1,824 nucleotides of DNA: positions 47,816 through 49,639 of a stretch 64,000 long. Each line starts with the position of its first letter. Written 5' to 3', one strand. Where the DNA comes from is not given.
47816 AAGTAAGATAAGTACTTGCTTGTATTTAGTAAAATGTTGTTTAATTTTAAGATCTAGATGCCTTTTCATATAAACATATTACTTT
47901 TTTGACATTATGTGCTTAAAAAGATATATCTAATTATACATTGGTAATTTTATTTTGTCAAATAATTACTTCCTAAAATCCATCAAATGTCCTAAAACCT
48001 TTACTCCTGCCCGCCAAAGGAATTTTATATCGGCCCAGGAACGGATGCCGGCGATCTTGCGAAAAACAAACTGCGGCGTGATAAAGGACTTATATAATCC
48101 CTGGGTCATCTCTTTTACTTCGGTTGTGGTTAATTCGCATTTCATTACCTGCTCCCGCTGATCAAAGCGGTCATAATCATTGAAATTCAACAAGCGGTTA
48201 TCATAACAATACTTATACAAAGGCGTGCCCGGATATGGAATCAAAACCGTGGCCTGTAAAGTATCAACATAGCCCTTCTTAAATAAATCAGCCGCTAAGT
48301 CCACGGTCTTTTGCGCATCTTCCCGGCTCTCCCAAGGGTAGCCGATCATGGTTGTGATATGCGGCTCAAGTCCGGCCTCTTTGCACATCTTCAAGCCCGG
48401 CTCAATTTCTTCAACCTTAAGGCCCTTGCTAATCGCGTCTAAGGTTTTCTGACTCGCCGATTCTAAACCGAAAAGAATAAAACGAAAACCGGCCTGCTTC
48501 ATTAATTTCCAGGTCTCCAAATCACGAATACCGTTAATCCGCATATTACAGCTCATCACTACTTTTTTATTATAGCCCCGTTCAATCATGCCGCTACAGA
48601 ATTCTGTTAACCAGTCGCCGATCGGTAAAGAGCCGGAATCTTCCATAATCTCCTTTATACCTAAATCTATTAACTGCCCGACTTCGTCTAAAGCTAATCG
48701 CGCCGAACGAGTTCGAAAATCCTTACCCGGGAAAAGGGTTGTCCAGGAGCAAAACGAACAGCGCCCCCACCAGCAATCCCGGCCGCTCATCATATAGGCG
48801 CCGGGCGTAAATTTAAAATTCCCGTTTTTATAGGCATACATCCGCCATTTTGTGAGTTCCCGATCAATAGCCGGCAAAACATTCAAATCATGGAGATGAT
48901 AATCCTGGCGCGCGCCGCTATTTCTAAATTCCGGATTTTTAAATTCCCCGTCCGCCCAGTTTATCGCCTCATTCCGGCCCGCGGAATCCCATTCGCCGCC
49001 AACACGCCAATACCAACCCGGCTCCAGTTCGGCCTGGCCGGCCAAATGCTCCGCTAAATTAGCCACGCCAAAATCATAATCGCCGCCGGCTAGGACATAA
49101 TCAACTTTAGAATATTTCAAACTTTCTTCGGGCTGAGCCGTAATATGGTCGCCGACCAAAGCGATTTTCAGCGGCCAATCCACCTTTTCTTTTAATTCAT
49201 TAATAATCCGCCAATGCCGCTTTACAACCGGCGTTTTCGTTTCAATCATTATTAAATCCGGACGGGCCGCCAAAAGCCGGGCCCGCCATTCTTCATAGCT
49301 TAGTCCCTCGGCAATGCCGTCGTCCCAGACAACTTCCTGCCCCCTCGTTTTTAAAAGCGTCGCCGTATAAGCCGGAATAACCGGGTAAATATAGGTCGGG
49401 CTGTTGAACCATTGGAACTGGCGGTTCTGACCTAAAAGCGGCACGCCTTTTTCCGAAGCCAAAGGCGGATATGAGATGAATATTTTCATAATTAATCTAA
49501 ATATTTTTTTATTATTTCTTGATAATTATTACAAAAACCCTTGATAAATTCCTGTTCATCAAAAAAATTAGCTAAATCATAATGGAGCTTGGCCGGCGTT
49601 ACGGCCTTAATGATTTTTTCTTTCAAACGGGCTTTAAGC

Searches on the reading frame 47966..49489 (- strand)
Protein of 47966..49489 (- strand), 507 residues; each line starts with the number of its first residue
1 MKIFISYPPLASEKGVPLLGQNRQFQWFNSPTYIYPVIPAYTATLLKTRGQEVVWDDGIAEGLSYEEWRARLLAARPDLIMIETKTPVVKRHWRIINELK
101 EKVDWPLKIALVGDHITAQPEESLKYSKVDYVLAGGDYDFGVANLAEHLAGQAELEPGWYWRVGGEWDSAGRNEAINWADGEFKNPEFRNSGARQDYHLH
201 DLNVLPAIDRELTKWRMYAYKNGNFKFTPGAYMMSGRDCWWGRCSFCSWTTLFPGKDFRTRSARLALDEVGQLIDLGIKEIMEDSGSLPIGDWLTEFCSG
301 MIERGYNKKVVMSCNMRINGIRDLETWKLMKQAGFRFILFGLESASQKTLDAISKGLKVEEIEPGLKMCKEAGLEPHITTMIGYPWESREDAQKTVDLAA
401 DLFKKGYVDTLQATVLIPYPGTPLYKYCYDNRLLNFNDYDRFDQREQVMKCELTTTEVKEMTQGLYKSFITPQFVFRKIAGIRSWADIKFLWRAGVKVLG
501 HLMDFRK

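Call 37: search_protein_families(library=ncbifam, proteins=[window:47966-49489:-], max_evalue=0.001)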
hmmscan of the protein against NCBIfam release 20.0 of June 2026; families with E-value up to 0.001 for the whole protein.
window:47966-49489:- (507 aa): 17 families
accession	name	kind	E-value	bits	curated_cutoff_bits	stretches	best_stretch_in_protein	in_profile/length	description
TIGR03471.1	HpnJ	equivalog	1.1e-44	153.1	577.6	2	198-500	165-465/472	hopanoid biosynthesis associated radical SAM protein HpnJ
TIGR02026.1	BchE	equivalog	3.8e-26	92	481.35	1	199-467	167-425/497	magnesium-protoporphyrin IX monomethyl ester anaerobic oxidative cyclase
NF050148.1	rSAM_ApyD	equivalog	5.5e-20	71.3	750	1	235-431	204-401/645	RiPP biosynthesis radical SAM protein ApyD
TIGR04013.1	B12_SAM_MJ_1487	hypoth_equivalog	8.8e-19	67.6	251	1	336-426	267-355/382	TIGR04013 family B12-binding domain/radical SAM domain-containing protein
TIGR04479.1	bcpD_PhpK_rSAM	subfamily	3.6e-18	65.2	600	1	232-476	243-475/504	PhpK family radical SAM P-methyltransferase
TIGR04014.1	B12_SAM_MJ_0865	equivalog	2.2e-16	59.7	360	1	231-427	161-357/434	methyl-coenzyme M reductase glutamine C-methyltransferase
TIGR04072.2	rSAM_ladder_B12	equivalog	3.9e-15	55.4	360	1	237-402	187-349/443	lipid biosynthesis B12-binding/radical SAM protein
TIGR04367.1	HpnR_B12_rSAM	equivalog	1.7e-13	50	650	1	210-458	169-401/490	hopanoid C-3 methylase HpnR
TIGR04295.1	B12_rSAM_oligo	hypoth_equivalog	1.9e-12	46.6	400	1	35-429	24-385/422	TIGR04295 family B12-binding domain-containing radical SAM protein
TIGR03975.1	rSAM_ocin_1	subfamily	1e-10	40.8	281.85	1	219-398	251-426/606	RiPP maturation radical SAM C-methyltransferase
NF033070.1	rSAM_AprD4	equivalog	1.8e-10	40.3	500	1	199-460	167-422/456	AprD4 family radical SAM diol-dehydratase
NF040542.1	rSAM_RCCLKC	equivalog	2.2e-08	33.7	450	1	315-426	262-375/423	arsinothricin biosynthesis radical SAM protein ArsL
TIGR04385.1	B12_rSAM_cofa1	equivalog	3.6e-07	29.8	450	1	205-402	173-364/438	B12 lower ligand biosynthesis radical SAM protein BzaD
TIGR03960.1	rSAM_fuse_unch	hypoth_equivalog_domain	1.2e-06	27.3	462.3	1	238-405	261-427/605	TIGR03960 family B12-binding radical SAM protein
NF040546.1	rSAM_CUAEP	equivalog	3.8e-06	25.9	500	1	188-413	129-352/468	CUAEP/CCAEP-tail radical SAM (seleno)protein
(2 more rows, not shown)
